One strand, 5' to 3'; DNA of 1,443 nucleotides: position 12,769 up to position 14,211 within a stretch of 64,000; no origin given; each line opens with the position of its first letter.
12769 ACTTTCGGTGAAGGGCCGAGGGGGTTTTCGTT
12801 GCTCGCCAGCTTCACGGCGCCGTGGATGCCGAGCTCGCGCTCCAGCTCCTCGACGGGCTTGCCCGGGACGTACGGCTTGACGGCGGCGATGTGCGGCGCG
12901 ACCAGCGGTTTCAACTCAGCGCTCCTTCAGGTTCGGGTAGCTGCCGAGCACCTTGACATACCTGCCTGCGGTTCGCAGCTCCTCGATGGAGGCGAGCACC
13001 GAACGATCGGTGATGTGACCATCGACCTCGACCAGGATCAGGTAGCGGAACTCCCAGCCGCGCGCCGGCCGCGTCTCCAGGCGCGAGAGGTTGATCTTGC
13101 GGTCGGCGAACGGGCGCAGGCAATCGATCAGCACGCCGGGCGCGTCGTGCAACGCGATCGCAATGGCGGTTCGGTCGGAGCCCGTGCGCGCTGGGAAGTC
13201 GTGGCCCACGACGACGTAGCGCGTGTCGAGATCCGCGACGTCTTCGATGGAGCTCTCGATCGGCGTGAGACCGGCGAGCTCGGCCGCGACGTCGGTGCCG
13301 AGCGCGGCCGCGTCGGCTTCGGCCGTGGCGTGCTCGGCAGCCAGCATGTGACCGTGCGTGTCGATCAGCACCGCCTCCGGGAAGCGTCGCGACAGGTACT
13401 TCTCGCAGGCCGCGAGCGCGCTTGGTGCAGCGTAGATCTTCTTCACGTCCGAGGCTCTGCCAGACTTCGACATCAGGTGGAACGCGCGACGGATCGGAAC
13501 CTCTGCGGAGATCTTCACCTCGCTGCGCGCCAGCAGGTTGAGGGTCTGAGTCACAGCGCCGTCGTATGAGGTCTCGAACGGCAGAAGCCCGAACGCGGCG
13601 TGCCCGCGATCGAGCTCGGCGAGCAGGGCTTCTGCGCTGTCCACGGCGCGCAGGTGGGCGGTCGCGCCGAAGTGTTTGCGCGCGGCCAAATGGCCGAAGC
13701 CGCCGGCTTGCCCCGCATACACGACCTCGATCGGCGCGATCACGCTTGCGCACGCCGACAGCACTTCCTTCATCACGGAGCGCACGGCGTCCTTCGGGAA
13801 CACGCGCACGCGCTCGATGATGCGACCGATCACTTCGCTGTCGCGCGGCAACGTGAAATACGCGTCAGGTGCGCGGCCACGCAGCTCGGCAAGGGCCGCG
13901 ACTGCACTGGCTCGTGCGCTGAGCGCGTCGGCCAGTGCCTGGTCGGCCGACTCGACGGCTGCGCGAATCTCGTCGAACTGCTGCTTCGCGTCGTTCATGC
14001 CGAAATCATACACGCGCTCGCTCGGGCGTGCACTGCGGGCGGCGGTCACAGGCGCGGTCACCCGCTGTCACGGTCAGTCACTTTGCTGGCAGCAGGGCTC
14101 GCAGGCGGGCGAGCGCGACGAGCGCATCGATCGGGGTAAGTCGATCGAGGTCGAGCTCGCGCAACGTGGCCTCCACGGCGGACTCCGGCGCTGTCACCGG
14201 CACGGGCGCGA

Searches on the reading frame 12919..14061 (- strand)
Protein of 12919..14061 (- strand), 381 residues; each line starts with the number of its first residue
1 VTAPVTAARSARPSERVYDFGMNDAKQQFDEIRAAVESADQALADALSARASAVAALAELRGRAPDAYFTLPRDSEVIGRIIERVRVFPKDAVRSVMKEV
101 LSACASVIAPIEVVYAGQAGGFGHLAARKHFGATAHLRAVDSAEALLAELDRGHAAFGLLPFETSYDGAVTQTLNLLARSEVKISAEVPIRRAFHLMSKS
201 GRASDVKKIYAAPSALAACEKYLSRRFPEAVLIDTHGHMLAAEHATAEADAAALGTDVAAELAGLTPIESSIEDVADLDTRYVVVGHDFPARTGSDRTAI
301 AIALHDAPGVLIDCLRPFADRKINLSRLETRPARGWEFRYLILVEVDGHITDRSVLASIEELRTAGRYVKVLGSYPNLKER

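Call 4: search_protein_families(library=pfam, proteins=[window:12919-14061:-], max_evalue=0.01)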
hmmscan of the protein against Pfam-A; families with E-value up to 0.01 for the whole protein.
window:12919-14061:- (381 aa): 3 families
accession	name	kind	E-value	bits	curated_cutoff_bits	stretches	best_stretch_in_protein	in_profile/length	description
PF00800.23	PDT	-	1.1e-37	130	25.2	1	113-288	1-179/181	Prephenate dehydratase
PF01842.31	ACT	-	4.7e-06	26.7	27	1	301-362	4-64/66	ACT domain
PF01817.26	CM_2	-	5.7e-06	26.9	27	1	32-105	1-76/80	Chorismate mutase type II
